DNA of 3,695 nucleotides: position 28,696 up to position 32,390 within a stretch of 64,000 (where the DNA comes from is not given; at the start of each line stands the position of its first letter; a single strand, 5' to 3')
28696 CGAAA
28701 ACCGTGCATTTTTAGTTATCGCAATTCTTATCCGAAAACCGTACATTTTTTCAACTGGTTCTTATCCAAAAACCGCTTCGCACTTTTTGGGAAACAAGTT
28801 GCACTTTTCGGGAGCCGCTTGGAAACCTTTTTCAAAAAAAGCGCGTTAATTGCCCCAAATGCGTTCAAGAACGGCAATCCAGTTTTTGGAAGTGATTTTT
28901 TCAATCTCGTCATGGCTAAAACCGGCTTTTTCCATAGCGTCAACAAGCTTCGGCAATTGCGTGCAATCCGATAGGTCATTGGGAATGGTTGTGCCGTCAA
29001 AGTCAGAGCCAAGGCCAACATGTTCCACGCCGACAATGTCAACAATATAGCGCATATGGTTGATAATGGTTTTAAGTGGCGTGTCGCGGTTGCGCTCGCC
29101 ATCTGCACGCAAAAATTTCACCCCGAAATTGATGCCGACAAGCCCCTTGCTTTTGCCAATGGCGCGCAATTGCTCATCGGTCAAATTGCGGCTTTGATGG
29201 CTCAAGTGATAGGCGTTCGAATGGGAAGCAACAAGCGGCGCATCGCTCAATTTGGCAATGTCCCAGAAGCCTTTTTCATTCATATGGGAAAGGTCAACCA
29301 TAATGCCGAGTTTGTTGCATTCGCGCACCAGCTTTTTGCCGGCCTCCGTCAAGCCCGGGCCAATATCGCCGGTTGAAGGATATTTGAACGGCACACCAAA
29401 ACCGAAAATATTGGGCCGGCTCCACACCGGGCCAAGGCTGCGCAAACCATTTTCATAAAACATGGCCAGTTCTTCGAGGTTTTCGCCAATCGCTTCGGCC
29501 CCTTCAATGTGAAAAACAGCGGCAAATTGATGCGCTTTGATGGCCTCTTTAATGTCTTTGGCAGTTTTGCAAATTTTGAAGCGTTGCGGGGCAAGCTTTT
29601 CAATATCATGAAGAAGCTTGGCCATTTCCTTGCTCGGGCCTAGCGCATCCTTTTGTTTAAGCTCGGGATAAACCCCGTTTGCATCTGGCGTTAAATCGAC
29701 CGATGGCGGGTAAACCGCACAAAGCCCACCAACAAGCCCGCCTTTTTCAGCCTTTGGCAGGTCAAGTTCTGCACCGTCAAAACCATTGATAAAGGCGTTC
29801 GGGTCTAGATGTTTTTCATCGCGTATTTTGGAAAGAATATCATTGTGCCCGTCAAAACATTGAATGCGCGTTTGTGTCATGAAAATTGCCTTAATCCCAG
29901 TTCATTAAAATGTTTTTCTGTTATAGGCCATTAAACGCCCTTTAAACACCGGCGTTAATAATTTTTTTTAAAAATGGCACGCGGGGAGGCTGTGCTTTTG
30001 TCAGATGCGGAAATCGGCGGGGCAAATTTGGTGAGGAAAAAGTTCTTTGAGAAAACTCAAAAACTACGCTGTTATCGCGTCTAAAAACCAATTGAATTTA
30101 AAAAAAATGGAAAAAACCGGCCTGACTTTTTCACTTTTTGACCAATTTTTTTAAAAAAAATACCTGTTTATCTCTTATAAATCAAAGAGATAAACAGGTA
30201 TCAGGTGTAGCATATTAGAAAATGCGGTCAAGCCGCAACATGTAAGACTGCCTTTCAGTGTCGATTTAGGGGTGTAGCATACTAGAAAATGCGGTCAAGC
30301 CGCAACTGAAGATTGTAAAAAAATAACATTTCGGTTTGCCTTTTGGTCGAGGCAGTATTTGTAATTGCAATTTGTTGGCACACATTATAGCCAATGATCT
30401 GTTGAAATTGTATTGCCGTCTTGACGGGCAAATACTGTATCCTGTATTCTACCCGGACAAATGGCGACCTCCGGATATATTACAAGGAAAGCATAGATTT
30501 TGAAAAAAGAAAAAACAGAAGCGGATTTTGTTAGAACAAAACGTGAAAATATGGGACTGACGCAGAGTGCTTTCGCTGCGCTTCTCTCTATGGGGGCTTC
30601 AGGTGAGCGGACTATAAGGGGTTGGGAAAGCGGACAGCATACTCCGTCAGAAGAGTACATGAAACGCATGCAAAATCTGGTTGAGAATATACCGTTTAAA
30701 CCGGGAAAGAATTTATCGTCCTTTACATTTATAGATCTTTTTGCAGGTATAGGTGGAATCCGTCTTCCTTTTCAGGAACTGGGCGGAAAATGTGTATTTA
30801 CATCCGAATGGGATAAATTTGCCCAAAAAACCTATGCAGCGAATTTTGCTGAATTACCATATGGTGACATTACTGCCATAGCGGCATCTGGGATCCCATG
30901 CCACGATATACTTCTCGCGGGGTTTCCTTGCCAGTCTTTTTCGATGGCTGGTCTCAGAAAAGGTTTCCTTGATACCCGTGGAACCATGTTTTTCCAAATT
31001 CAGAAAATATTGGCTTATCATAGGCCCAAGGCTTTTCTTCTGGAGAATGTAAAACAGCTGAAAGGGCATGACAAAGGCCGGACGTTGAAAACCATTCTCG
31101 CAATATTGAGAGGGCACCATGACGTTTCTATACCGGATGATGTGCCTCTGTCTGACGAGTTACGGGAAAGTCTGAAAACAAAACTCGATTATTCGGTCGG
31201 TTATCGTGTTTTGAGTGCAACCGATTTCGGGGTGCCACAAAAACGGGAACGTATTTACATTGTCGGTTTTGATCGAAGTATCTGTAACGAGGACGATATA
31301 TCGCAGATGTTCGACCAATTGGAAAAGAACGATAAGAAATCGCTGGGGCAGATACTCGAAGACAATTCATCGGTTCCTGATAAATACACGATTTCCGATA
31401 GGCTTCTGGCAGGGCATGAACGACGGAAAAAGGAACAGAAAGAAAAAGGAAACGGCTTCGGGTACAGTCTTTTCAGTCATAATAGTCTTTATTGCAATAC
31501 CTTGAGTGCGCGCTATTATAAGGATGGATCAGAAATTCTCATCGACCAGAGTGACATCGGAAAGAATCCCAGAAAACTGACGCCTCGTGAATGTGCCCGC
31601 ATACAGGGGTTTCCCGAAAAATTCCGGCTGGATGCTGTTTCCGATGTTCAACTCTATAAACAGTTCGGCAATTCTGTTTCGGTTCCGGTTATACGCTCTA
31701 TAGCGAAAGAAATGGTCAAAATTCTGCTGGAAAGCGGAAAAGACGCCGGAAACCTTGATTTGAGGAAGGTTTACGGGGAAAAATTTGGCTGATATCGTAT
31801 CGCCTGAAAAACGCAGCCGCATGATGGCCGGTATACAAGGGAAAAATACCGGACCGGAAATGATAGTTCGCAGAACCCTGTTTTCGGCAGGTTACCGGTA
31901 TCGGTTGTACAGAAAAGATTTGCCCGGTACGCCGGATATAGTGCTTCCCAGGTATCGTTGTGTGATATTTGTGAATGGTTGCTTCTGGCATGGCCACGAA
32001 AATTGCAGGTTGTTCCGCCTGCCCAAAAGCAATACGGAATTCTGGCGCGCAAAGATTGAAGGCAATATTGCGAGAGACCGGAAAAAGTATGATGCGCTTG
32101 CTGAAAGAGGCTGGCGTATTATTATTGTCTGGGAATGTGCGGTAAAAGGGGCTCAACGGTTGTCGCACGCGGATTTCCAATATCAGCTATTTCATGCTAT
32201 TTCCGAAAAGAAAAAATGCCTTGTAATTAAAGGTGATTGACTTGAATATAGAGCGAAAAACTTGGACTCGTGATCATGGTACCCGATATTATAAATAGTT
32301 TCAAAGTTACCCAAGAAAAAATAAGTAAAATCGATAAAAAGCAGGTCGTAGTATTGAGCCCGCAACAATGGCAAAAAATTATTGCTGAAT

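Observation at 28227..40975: Three cas-less CRISPR mini-arrays of one type II-C-like repeat family spread over 12.7 kb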

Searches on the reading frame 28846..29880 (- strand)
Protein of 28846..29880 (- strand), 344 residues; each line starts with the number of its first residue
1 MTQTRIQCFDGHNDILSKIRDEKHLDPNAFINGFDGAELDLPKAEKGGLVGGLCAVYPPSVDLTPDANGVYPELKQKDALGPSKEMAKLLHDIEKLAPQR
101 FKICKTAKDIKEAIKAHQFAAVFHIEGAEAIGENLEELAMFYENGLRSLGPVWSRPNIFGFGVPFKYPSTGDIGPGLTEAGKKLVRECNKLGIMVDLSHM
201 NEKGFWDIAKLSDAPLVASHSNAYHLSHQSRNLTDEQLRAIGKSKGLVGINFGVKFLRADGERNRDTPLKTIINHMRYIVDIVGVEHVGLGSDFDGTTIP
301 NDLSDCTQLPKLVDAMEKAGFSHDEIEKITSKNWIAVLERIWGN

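Call 7: search_protein_families(library=pfam, proteins=[window:28846-29880:-])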
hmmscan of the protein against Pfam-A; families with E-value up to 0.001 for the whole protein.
window:28846-29880:- (344 aa): 1 family
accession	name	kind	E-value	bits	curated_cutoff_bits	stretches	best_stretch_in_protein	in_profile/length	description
PF01244.27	Peptidase_M19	-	2.2e-96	323.2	26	1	2-339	2-318/319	Membrane dipeptidase (Peptidase family M19)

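Call 33: find_encoding_contigs(protein=window:28846-29880:-, flank=10000, max_places=10)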
Protein window:28846-29880:- (344 aa): 6 contigs read that carry it; 6 places shown.
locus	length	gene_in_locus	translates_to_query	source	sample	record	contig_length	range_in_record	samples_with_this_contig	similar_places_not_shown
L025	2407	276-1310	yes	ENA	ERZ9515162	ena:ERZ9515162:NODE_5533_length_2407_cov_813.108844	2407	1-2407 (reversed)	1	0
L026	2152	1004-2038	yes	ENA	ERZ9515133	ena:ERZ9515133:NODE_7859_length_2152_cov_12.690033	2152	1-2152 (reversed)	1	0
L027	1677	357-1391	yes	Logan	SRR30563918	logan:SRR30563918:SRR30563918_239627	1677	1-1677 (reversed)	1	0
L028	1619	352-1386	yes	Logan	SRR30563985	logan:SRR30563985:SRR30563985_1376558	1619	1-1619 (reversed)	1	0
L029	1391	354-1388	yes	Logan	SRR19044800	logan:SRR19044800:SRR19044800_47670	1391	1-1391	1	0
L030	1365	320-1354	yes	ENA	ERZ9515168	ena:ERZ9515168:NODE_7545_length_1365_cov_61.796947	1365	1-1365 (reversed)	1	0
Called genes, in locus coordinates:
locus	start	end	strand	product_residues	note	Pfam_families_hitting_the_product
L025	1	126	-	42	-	?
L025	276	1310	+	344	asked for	PF01244:Peptidase_M19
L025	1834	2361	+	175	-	-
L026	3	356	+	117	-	?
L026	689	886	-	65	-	-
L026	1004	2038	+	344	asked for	PF01244:Peptidase_M19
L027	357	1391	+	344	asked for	PF01244:Peptidase_M19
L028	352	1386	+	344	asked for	PF01244:Peptidase_M19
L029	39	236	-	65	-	-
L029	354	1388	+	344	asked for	PF01244:Peptidase_M19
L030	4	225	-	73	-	-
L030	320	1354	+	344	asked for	PF01244:Peptidase_M19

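Call 42: list_cluster_members(proteins=[window:28846-29880:-, window:24716-26116:+, window:30500-31792:+, P0028, P0027, P0029, P0030, P0026, P0032])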
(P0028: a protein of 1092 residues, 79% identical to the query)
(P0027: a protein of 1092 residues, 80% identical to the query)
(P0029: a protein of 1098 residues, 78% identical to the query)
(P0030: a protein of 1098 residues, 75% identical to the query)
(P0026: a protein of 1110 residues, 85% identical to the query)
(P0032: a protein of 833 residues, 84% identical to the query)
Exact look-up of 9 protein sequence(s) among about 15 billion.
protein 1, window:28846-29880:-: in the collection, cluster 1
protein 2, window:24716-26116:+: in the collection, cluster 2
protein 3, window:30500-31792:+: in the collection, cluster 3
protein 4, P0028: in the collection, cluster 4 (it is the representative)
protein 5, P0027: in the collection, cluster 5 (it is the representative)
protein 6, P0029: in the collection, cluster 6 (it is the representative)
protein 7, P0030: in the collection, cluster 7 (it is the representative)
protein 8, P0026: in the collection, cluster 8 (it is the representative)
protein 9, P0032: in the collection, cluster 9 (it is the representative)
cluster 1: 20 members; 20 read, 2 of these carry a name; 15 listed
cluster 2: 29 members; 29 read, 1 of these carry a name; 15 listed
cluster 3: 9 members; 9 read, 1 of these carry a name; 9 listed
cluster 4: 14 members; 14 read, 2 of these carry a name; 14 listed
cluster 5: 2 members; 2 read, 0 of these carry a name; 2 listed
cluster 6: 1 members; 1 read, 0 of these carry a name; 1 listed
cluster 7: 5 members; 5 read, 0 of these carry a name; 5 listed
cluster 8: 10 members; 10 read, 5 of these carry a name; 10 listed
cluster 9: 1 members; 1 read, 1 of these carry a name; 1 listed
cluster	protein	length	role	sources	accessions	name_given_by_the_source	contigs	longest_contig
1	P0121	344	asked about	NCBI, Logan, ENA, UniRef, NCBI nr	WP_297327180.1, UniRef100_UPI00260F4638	dipeptidase [uncultured Bartonella sp.] | dipeptidase n=1 Tax=uncultured Bartonella sp. TaxID=104108 RepID=UPI00260F4638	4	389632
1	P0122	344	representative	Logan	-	-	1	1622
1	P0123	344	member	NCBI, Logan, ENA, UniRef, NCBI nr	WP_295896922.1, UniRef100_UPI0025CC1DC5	dipeptidase [uncultured Bartonella sp.] | dipeptidase n=1 Tax=uncultured Bartonella sp. TaxID=104108 RepID=UPI0025CC1DC5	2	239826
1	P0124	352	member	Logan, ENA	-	-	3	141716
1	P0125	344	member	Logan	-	-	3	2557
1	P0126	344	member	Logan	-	-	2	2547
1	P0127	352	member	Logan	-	-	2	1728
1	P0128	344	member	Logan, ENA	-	-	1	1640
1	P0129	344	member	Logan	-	-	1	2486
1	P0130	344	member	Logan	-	-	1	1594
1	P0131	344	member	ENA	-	-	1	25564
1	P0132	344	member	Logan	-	-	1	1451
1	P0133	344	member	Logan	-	-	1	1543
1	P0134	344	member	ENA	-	-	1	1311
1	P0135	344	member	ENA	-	-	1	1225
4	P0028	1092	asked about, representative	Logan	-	-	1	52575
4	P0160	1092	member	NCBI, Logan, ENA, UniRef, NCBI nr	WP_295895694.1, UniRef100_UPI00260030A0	type II CRISPR RNA-guided endonuclease Cas9 [uncultured Bartonella sp.] | type II CRISPR RNA-guided endonuclease Cas9 n=1 Tax=uncultured Bartonella sp. ...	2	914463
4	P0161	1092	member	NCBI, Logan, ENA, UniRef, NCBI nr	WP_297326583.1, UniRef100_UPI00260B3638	type II CRISPR RNA-guided endonuclease Cas9 [uncultured Bartonella sp.] | type II CRISPR RNA-guided endonuclease Cas9 n=1 Tax=uncultured Bartonella sp. ...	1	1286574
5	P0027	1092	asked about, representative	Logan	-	-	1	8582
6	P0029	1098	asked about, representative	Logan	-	-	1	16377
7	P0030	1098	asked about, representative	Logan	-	-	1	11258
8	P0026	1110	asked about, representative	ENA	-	-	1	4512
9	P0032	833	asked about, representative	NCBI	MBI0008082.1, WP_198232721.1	type II CRISPR RNA-guided endonuclease Cas9, partial [Bartonella sp. M0193]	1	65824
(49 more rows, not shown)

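Call 43: find_encoding_contigs(protein=P0161, flank=10000, max_places=4)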
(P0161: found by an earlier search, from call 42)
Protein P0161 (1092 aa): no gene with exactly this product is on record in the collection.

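Call 45: find_encoding_contigs(protein=P0160, flank=10000, max_places=4)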
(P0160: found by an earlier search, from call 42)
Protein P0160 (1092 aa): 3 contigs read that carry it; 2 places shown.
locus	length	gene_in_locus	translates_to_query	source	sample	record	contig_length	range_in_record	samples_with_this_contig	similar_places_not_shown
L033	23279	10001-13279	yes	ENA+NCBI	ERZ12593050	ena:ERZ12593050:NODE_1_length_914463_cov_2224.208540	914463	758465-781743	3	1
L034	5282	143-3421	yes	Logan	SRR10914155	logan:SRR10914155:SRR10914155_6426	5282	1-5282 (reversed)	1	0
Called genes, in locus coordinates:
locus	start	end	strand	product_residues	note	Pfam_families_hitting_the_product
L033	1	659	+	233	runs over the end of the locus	PF00027:cNMP_binding, PF13545:HTH_Crp_2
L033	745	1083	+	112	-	-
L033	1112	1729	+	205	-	PF01625:PMSR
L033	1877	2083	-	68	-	PF04102:SlyX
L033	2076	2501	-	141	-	PF01152:Bac_globin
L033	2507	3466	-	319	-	-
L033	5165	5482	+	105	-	-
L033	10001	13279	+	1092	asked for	PF18470:Cas9_a, PF13395:HNH_4, PF18541:RuvC_III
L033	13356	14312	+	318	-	PF01867:Cas_Cas1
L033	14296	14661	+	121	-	PF09827:CRISPR_Cas2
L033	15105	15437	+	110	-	-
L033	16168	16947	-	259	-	-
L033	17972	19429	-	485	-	PF00072:Response_reg, PF00158:Sigma54_activat, PF14532:Sigma54_activ_2, PF07724:AAA_2 (weak), PF07728:AAA_5, PF25601:AAA_lid_14, PF02954:HTH_8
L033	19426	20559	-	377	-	PF00989:PAS (weak), PF00512:HisKA, PF02518:HATPase_c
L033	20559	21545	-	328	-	PF00724:Oxidored_FMN (faint), PF01207:Dus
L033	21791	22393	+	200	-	PF02798:GST_N, PF13417:GST_N_3, PF13409:GST_N_2, PF00043:GST_C, PF14497:GST_C_3, PF13410:GST_C_2 (weak)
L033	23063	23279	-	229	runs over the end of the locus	PF18739:HEPN_Apea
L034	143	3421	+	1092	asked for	PF18470:Cas9_a, PF13395:HNH_4, PF18541:RuvC_III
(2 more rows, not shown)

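Call 46: find_encoding_contigs(protein=P0123, flank=10000, max_places=4)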
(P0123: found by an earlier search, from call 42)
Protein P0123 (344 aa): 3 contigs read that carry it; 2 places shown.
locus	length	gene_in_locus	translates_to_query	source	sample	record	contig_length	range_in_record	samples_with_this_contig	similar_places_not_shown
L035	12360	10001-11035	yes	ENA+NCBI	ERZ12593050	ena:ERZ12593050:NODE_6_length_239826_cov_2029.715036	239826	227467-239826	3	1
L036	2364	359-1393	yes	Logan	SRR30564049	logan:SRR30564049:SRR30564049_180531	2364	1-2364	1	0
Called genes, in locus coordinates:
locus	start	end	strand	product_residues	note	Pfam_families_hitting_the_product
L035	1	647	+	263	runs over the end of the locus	PF20703:nSTAND1 (weak), PF00005:ABC_tran, PF13304:AAA_21 (faint)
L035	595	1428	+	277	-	PF00528:BPD_transp_1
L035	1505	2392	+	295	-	PF00126:HTH_1, PF03466:LysR_substrate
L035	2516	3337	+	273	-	PF05899:Cupin_3, PF11699:CENP-C_C (weak), PF07883:Cupin_2, PF02311:AraC_binding (faint), PF07883:Cupin_2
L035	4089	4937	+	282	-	PF08867:FRG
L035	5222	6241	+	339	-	PF00248:Aldo_ket_red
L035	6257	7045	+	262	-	PF10727:Rossmann-like, PF03446:NAD_binding_2 (weak), PF03807:F420_oxidored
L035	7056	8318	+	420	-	PF07690:MFS_1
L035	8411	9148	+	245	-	PF01370:Epimerase (weak), PF03435:Sacchrp_dh_NADP, PF05368:NmrA, PF13460:NAD_binding_10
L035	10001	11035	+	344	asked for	PF01244:Peptidase_M19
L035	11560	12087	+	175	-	-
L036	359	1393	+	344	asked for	PF01244:Peptidase_M19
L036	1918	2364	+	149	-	?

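Call 77: find_encoding_contigs(protein=P0205, flank=10000, max_places=8)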
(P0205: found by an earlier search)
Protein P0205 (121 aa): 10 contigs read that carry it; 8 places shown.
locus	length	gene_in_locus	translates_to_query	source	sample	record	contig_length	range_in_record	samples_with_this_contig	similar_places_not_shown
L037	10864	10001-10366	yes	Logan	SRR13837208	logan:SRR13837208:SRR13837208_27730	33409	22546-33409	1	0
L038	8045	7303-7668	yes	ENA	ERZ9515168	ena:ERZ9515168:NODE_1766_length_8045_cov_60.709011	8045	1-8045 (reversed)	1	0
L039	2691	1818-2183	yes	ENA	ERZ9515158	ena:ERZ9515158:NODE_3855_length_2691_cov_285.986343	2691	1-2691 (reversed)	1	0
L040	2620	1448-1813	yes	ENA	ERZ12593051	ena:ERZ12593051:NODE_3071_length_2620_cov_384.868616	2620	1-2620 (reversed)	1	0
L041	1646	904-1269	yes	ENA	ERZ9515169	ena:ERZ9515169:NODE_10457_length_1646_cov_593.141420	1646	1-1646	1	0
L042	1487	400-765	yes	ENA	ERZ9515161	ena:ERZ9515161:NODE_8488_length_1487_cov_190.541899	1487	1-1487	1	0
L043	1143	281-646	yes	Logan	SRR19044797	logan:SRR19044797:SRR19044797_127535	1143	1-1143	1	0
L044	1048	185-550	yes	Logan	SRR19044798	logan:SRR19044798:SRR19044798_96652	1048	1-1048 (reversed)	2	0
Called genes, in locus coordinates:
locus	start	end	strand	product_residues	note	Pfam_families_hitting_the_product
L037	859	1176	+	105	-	-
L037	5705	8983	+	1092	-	PF18470:Cas9_a, PF13395:HNH_4, PF18541:RuvC_III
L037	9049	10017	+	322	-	PF01867:Cas_Cas1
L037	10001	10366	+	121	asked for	PF09827:CRISPR_Cas2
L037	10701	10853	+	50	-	-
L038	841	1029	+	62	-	-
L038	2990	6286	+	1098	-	PF18470:Cas9_a, PF13395:HNH_4, PF18541:RuvC_III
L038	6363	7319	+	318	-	PF01867:Cas_Cas1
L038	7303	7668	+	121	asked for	PF09827:CRISPR_Cas2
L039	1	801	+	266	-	?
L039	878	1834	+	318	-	PF01867:Cas_Cas1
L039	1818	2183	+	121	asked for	PF09827:CRISPR_Cas2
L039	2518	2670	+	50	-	-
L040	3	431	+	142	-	?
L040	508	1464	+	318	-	PF01867:Cas_Cas1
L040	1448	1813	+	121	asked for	PF09827:CRISPR_Cas2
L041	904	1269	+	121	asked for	PF09827:CRISPR_Cas2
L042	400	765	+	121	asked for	PF09827:CRISPR_Cas2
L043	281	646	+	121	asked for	PF09827:CRISPR_Cas2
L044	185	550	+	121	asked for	PF09827:CRISPR_Cas2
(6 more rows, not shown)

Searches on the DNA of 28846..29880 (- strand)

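Call 74: search_rna_families(source=L033, start=9650, end=10050, threshold=evalue, max_evalue=1, show_alignments=1)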
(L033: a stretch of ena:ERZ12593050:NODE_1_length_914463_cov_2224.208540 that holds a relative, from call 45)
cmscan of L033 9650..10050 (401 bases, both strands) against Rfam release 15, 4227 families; matches with E-value up to 1: 6.
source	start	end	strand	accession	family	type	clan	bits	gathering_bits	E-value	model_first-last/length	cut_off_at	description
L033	9810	9858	-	RF01489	sbrA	Gene; sRNA;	-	25.2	45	0.0043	1-71/71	no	Listeria sRNA sbrA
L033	9751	9842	+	RF02747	FtrA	Gene; sRNA;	-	21.9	134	0.7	1-111/111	no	Francisella sRNA A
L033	9804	9926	-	RF02502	Atu_C8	Gene; sRNA;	-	21.7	50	0.059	1-122/122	no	Rhizobiales sRNA Atu_C8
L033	9813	9925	-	RF04180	BTnc231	Gene; sRNA;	-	19.5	80.4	0.095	1-154/154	no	Bacteroides sRNA BTnc231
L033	9866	9932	-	RF00650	mir-153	Gene; miRNA;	-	18.3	54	0.88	1-73/73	no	mir-153 microRNA precursor family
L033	9712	9861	-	RF01264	snR83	Gene; snRNA; snoRNA; HACA-box;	CL00023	16.1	75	0.18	1-308/308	no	Small nucleolar RNA snR83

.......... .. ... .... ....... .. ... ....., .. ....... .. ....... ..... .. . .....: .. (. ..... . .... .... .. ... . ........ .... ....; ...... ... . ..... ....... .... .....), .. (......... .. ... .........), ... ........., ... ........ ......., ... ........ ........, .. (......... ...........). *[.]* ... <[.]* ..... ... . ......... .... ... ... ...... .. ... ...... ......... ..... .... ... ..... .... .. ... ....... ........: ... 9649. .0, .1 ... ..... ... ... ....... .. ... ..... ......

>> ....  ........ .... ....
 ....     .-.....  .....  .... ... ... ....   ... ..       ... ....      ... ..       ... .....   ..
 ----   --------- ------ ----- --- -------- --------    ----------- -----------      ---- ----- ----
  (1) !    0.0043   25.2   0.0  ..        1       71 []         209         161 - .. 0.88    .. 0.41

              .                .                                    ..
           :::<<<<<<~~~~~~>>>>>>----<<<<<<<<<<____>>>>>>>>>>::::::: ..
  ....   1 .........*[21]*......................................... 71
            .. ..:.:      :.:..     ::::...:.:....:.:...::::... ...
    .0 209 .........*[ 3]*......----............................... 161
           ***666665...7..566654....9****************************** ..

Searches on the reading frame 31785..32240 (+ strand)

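Call 7: search_protein_families(library=pfam, proteins=[window:31785-32240:+])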
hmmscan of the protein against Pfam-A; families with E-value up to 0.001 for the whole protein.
window:31785-32240:+ (151 aa): 1 family
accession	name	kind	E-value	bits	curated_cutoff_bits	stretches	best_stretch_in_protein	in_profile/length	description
PF03852.21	Vsr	-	2.1e-30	104.8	27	1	2-72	1-71/74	DNA mismatch endonuclease Vsr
